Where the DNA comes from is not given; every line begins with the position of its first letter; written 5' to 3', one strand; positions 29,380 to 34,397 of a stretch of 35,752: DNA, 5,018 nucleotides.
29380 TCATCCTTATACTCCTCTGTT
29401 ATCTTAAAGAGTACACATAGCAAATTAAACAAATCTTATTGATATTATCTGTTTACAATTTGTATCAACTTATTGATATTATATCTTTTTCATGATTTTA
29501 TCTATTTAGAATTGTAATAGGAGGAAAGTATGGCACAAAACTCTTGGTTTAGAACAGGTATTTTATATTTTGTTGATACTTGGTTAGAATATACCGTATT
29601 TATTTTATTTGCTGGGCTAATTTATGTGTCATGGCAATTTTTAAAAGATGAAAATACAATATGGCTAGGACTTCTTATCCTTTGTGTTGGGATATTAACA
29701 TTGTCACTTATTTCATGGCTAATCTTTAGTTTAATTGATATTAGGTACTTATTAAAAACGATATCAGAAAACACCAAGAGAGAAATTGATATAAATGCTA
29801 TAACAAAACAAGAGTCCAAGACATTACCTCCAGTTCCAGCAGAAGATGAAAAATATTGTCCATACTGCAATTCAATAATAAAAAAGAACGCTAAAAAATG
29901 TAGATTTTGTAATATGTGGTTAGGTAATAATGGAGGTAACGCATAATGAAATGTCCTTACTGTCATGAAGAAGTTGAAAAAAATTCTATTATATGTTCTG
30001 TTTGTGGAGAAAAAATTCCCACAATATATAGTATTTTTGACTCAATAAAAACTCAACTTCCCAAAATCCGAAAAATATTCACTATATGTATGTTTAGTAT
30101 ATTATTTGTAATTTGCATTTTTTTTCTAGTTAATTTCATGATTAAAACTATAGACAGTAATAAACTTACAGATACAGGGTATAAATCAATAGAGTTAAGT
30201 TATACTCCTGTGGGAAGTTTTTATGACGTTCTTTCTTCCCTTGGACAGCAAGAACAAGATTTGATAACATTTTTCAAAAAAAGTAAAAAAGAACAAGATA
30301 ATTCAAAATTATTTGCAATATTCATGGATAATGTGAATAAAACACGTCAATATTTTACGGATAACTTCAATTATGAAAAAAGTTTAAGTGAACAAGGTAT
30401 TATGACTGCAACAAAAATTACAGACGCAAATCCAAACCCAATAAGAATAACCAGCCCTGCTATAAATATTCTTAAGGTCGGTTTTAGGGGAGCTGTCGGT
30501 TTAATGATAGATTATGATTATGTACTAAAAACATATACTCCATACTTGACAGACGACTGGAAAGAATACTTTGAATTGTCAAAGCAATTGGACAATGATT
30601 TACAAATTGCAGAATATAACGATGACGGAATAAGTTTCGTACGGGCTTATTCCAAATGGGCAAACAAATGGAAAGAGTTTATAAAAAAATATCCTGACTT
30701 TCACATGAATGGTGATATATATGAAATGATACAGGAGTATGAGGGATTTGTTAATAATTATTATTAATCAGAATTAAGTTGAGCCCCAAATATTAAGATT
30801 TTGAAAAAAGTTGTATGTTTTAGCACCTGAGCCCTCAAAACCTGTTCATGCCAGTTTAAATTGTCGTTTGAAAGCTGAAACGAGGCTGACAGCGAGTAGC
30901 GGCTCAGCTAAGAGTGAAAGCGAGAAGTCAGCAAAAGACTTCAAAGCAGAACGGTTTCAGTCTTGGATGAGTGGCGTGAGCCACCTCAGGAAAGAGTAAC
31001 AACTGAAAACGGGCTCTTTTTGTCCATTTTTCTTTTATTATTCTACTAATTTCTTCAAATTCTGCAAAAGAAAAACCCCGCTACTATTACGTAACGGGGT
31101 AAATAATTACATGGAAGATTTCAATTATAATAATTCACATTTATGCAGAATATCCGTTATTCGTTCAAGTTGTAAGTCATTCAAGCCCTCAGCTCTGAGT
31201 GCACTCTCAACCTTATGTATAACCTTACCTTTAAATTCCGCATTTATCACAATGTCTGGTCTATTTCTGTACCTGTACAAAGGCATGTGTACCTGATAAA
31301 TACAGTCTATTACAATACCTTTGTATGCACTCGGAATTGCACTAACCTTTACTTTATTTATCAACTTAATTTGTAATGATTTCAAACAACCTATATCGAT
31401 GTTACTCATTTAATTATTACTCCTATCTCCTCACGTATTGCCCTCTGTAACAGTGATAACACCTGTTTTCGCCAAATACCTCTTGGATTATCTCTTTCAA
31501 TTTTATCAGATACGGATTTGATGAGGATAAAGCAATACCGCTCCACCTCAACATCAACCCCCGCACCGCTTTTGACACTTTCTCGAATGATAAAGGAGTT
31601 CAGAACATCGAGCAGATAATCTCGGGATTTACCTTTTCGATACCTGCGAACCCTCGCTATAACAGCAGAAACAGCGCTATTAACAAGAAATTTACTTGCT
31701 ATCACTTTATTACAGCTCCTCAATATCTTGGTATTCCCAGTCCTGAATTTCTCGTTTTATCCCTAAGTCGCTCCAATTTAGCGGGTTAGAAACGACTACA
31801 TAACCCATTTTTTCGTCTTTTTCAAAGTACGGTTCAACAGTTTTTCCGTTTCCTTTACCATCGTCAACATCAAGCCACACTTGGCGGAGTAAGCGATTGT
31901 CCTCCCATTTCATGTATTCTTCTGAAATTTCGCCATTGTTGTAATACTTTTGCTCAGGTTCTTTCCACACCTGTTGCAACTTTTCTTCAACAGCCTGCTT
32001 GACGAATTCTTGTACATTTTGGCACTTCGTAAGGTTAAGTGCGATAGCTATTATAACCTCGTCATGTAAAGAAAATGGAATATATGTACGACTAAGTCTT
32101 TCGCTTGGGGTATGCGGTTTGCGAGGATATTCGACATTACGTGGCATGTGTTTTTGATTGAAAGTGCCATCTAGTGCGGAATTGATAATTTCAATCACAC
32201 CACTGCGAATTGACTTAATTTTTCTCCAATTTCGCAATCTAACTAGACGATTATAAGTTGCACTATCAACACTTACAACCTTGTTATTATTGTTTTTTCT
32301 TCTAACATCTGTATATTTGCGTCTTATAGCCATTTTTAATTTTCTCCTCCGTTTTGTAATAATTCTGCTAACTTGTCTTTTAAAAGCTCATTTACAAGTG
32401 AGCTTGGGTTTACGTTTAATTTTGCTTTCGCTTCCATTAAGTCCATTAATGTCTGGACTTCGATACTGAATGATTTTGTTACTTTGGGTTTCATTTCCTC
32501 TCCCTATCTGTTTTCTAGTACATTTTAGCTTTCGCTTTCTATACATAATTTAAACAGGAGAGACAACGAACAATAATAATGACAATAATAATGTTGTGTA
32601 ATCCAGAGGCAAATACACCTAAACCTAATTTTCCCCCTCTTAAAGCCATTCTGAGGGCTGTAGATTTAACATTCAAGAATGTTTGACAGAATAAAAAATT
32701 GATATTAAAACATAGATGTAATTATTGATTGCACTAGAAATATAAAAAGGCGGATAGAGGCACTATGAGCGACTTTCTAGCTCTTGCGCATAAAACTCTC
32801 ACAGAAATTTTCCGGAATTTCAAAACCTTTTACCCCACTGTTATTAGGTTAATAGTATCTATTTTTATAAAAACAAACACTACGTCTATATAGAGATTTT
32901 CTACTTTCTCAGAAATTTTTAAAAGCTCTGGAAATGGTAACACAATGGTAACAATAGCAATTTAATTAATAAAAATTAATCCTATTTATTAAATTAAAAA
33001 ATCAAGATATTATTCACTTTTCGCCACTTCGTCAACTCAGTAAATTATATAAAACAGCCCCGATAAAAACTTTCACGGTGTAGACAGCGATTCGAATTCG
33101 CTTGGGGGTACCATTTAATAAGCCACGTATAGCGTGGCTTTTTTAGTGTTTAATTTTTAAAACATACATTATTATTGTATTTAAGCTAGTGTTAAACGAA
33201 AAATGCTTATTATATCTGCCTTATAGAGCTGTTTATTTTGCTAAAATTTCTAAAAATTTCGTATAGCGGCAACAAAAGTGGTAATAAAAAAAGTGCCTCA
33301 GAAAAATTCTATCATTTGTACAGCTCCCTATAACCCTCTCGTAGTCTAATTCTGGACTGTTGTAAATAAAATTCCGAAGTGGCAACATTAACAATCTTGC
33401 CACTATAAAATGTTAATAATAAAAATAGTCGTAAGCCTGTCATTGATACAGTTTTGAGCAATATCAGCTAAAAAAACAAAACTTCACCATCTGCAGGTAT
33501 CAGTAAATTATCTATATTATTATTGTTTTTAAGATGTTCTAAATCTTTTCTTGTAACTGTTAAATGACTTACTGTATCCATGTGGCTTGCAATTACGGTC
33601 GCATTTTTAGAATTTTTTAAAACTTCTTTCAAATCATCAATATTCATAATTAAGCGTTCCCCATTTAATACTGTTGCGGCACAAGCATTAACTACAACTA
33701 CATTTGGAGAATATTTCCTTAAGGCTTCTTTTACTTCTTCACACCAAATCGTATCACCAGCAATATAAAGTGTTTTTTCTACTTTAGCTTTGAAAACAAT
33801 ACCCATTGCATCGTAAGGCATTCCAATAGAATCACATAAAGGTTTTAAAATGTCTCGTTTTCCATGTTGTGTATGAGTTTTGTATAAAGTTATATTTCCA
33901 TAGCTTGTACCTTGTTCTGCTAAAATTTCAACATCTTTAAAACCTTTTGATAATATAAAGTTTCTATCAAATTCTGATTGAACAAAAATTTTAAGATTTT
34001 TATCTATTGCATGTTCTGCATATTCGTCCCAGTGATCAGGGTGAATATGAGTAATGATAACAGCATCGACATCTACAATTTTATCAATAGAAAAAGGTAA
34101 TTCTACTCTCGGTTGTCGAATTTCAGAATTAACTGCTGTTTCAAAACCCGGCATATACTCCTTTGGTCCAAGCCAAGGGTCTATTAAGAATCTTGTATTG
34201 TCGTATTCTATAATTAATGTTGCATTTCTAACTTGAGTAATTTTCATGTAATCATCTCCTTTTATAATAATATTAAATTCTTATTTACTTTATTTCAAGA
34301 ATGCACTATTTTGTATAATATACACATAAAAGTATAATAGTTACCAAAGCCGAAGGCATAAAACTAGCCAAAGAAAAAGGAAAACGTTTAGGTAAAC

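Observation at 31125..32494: Four-gene operon of an RHH regulator plus three unplaceable proteins, convergent on the RNA candidate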

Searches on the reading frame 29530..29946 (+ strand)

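Call 6: search_protein_families(library=pfam, proteins=[window:29530-29946:+], max_evalue=1)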
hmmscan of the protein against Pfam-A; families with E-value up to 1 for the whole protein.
window:29530-29946:+ (138 aa): 9 families
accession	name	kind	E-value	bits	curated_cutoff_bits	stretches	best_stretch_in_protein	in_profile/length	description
PF10571.15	UPF0547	-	0.0017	18.9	29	1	108-127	1-20/26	Uncharacterised protein family UPF0547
PF06220.18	zf-U1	-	0.013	15.7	22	0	108-124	4-20/38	U1 zinc finger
PF13240.11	Zn_Ribbon_1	-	0.038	14.2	25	1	109-127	1-19/23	zinc-ribbon domain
PF13248.11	Zn_ribbon_3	-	0.039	13.9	27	1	107-127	2-22/26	zinc-ribbon domain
PF00130.28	C1_1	-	0.055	13.7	26.5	1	106-129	10-36/53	Phorbol esters/diacylglycerol binding domain (C1 domain)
PF12773.13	DZR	-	0.059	14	27.3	1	107-127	24-44/45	Double zinc ribbon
PF07219.19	HemY_N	-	0.076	13.6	31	1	29-86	1-58/107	HemY protein N-terminus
PF01529.25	DHHC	-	0.41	11.2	28.7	1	106-129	4-27/133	DHHC palmitoyltransferase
PF24333.1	DUF7501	-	0.42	11.2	27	0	105-118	8-21/58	Family of unknown function (DUF7501)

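Call 7: search_protein_families(library=phrogs, proteins=[window:29530-29946:+], max_evalue=1)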
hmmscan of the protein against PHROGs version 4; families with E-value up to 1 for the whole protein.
window:29530-29946:+ (138 aa): 13 families
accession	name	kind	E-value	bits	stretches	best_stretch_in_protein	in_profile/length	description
phrog_8436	-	unknown function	0.00023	22.2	1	88-128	54-84/110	-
phrog_8032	-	unknown function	0.00044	21.5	1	103-128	69-94/173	-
phrog_23817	-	unknown function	0.0069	17.5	1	106-129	4-27/110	-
phrog_944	-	moron, auxiliary metabolic gene and host takeover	0.011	16.5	1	21-112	128-224/235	membrane protein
phrog_25692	-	unknown function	0.018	15.9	1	43-126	59-127/131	-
phrog_8162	-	unknown function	0.025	15.7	1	107-129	55-77/106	-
phrog_31852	-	unknown function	0.036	15.5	1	106-128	93-115/121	-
phrog_38854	-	unknown function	0.072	13.5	1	82-128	167-212/217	-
phrog_1788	-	unknown function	0.12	13.6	1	108-128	18-38/133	-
phrog_34142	-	unknown function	0.17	13.1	1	21-48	27-54/116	-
phrog_9700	-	unknown function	0.18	11.7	1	106-129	5-28/483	-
phrog_15888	-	unknown function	0.21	12.7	1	83-116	20-52/127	-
phrog_36993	-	unknown function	0.59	11.6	0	103-119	11-27/62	-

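Call 45: search_protein_families(library=padloc, proteins=[window:29530-29946:+], max_evalue=1)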
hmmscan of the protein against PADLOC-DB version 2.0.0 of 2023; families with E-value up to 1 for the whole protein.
window:29530-29946:+ (138 aa): 2 families
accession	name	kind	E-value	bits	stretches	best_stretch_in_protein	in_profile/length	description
PDLC00254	LmuB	-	0.011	12.4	1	65-123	246-306/563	AAA ATPase domain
PDLC03862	LmuB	-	0.019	11.3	1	102-128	328-351/643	-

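Call 46: search_protein_families(library=ncbifam, proteins=[window:29530-29946:+], max_evalue=1)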
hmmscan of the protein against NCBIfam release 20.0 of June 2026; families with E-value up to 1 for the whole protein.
window:29530-29946:+ (138 aa): 7 families
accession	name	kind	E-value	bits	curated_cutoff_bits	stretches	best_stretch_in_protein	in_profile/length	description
NF051898.1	MBSP1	equivalog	0.0028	17.2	320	1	91-128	34-71/289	biosurfactant protein 1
NF041910.1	HVO_0416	equivalog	0.034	14.1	80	1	107-128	34-55/58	HVO_0416 family zinc finger protein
NF000517.2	blaCBP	exception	0.069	12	650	1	60-96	19-56/308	CBP family penicillin-hydrolyzing class A beta-lactamase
NF049953.1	ribbon_DG_selen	exception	0.073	13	130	1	106-131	4-29/172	zinc ribbon-containing (seleno)protein DG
NF004945.0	PRK06292.2-3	equivalog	0.084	11.8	494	1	57-133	335-410/457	dihydrolipoyl dehydrogenase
NF046000.1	MAG1210_fam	subfamily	0.15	10.7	275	1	23-86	72-138/550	MAG1210 family protein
TIGR02876.1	spore_yqfD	equivalog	0.34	9.8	256.7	1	28-65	72-108/382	sporulation protein YqfD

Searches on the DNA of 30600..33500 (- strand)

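Call 8: search_rna_families(source=window, start=30600, end=33500, threshold=evalue, max_evalue=10, show_alignments=2)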
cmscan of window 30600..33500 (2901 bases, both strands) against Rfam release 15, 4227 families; matches with E-value up to 10: 6.
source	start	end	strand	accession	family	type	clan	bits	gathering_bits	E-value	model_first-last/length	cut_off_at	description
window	31057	31144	-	RF02732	JA04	Gene; sRNA;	-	23.5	81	2.6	1-81/81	no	Aggregatibacter sRNA JA04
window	31071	31160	-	RF02701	PsrR1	Gene; sRNA;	-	20.4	42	1.2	1-79/79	no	Photosynthesis regulatory RNA1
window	32123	32192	+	RF00666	mir-32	Gene; miRNA;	-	18.9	70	1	1-70/70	no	mir-32 microRNA precursor family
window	31444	31510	+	RF00439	SNORD87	Gene; snRNA; snoRNA; CD-box;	-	18.5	50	4.7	1-85/85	no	Small nucleolar RNA SNORD87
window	31064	31123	-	RF00489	ctRNA_p42d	Gene; antisense;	-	17.2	50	4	1-46/46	no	ctRNA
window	30865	30897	+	RF03031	ssnA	Cis-reg;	-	16.6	37.3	0.87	1-48/48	no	ssnA RNA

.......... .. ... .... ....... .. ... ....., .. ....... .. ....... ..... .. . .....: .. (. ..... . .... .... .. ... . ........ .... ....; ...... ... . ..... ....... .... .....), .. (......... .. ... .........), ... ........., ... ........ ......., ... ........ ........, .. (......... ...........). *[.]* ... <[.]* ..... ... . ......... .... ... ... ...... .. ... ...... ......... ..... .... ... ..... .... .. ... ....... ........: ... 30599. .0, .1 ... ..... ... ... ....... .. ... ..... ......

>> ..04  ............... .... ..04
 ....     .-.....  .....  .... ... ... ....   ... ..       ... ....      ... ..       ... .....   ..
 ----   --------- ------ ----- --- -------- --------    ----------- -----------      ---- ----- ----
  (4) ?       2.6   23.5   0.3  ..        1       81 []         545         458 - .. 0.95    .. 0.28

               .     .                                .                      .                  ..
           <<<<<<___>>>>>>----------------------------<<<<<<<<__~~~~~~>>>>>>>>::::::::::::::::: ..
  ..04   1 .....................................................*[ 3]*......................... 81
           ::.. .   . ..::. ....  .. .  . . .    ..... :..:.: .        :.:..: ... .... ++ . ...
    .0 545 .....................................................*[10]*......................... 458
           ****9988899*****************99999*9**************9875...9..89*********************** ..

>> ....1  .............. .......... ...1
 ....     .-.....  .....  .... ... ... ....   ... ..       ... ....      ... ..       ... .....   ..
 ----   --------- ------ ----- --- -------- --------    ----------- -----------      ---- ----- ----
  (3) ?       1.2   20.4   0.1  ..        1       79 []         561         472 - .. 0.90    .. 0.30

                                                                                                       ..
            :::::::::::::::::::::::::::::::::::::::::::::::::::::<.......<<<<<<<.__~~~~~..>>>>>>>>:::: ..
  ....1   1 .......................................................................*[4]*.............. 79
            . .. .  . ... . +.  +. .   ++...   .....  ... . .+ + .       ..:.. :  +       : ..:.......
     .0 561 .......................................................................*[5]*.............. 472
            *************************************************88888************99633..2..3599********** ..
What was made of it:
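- On Rfam RNA families: The permissive scan of 30600-33500 gives chance-level rows only (call 8).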

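Call 107: build_rna_model(alignment_id=A10, structure=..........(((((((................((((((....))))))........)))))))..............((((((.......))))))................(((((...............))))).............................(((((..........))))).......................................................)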
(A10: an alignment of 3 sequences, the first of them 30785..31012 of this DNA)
Model R1 built from alignment A10 (3 sequences, 242 columns); structure: as given.
model positions 233; base pairs 29; branch points 3; effective number of sequences 1.29; information 0.589 bits per position. Calibrated on 0.2 Mb of random sequence (short: E-values are rough).
structure used (alignment columns):
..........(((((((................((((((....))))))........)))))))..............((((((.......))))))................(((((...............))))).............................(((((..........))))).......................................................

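Call 108: search_with_rna_model(model_id=R1, sources=[window, L002, L003, L007, L013, L014, L017, L018, L059, L061, L064, L067, L068, L069, L073, L010], max_evalue=0.01, make_alignment=true)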
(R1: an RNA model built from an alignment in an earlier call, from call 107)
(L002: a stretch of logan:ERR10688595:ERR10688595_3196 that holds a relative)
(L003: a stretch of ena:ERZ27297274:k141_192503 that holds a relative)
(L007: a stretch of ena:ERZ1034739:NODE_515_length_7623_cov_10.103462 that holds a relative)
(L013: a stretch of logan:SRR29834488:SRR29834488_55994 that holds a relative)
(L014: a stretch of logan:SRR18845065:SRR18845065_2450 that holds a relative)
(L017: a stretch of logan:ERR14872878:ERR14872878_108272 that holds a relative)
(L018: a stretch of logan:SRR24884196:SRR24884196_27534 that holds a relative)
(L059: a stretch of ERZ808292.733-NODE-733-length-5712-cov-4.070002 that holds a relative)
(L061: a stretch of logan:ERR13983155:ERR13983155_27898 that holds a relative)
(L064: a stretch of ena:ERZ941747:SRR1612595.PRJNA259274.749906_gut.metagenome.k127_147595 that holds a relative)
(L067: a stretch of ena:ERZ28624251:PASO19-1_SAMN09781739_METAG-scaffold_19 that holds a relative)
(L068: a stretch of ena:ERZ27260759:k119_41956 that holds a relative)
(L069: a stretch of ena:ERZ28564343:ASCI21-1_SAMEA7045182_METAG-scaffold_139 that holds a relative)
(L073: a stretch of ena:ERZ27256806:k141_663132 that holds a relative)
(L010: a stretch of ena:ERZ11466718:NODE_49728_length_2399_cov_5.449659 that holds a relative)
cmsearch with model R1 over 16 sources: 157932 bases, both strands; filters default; matches with E-value up to 0.01: 16.
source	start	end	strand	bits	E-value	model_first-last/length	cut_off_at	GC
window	30785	31017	-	289.2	2.3e-75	1-233/233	no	0.44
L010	2105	2337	+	289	2.7e-75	1-233/233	no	0.43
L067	9396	9628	+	288.1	4.6e-75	1-233/233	no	0.43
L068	9396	9628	+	286.3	1.4e-74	1-233/233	no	0.45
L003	671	903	+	286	1.7e-74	1-233/233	no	0.44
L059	4626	4861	-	281.6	2.5e-73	1-233/233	no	0.44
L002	2149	2383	+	259.5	1.8e-67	1-233/233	no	0.43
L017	2119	2345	+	108.3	3.6e-27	1-233/233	no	0.4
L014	2126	2352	+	100.3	4.6e-25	1-233/233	no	0.46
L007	6050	6280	+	84.7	6.9e-21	1-233/233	no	0.45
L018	2078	2308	+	83.1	1.8e-20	1-233/233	no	0.45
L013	1852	2061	+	80.4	9.4e-20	1-212/233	3'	0.48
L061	3670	3879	+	79.3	1.9e-19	1-233/233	no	0.38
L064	3737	3970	+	72.4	1.3e-17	1-233/233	no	0.46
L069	9659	9873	+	59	4.7e-14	1-233/233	no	0.38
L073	2066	2289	+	52.2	3e-12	1-233/233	no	0.38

Alignment A11: 16 matches aligned to the model, 293 columns, each read 5' to 3' on its own strand. Consensus structure (alignment columns), stored with it:
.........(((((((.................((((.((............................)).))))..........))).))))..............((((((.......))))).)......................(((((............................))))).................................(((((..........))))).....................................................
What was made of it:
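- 30785..31017 (-): Structured non-coding block, co-oriented with the operon. Helices: P0 31002-31008 with 30955-30961; P1 30970-30985; P2 30924-30942; P3 30885-30908; P5 30838-30857. Conserved linkers: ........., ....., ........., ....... The covariance model finds exactly one copy per element in 16 sources (call 108).
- On Single-strand origin / ssi element: The orientation relative to the operon is the same in all 16 sources (call 108).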

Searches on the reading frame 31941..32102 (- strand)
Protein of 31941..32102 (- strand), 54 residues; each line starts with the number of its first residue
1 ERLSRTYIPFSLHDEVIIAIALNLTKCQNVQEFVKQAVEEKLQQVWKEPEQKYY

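Call 112: search_protein_families(library=pfam, proteins=[window:31941-32102:-], max_evalue=10)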
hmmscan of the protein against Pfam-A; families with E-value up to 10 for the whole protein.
seq(54 aa): 1 family
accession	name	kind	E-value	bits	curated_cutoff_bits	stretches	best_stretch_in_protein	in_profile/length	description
PF17619.7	SCVP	-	0.045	14.9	26.2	1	14-41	52-79/96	Secreted clade V proteins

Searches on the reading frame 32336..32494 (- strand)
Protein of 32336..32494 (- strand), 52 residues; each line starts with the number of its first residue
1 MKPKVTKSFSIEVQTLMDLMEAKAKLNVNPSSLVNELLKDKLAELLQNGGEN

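Call 6: search_protein_families(library=pfam, proteins=[window:32336-32494:-], max_evalue=1)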
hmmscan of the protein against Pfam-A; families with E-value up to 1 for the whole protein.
window:32336-32494:- (52 aa): 1 family
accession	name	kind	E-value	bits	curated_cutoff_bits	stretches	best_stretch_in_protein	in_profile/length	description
PF07362.18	CcdA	-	0.076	13.8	22.4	1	18-44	11-37/71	Post-segregation antitoxin CcdA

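Call 7: search_protein_families(library=phrogs, proteins=[window:32336-32494:-], max_evalue=1)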
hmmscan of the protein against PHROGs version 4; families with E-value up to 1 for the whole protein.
window:32336-32494:- (52 aa): 0 families

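Call 35: search_solved_structures(query=A5, max_evalue=10)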
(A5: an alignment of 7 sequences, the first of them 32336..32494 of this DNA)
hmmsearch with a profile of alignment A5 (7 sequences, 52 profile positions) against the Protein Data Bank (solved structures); distinct sequences matched with E-value up to 10: 3.
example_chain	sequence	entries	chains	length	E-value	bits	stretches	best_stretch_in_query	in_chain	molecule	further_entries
9wa8_A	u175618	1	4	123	0.021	17.8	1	19-47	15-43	Anti-CRISPR protein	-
6xxz_A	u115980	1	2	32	1.3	12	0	38-49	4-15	2-EK-4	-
3pqc_A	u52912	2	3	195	2.9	11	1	26-48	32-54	Probable GTP-binding protein engB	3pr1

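Call 45: search_protein_families(library=padloc, proteins=[window:32336-32494:-], max_evalue=1)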
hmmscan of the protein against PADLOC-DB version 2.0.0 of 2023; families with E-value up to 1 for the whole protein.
window:32336-32494:- (52 aa): 0 families

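Call 46: search_protein_families(library=ncbifam, proteins=[window:32336-32494:-], max_evalue=1)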
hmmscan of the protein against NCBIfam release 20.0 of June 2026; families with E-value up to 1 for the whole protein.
window:32336-32494:- (52 aa): 0 families

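Call 98: search_dna_similar(query=window:32336-32494:-, collection=plasmids, mode=protein, max_evalue=10, max_rows=25)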
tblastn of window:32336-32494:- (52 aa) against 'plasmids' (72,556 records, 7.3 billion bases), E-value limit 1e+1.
No match.

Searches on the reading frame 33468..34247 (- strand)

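Call 6: search_protein_families(library=pfam, proteins=[window:33468-34247:-], max_evalue=1)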
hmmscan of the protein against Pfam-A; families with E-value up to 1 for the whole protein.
window:33468-34247:- (259 aa): 5 families
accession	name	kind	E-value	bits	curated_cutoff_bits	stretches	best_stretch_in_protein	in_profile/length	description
PF12706.13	Lactamase_B_2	-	1.5e-12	48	27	1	18-223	1-200/200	Beta-lactamase superfamily domain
PF13483.12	Lactamase_B_3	-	2.4e-07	31.3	24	1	2-210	1-148/160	Beta-lactamase superfamily domain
PF00753.33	Lactamase_B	-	0.00056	20.3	22.7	1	9-72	8-56/196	Metallo-beta-lactamase superfamily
PF08245.18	Mur_ligase_M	-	0.027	14.9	24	1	54-94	74-116/200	Mur ligase middle domain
PF23023.1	Anti-Pycsar_Apyc1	-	0.13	12.1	50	1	34-83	29-77/250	Anti-Pycsar protein Apyc1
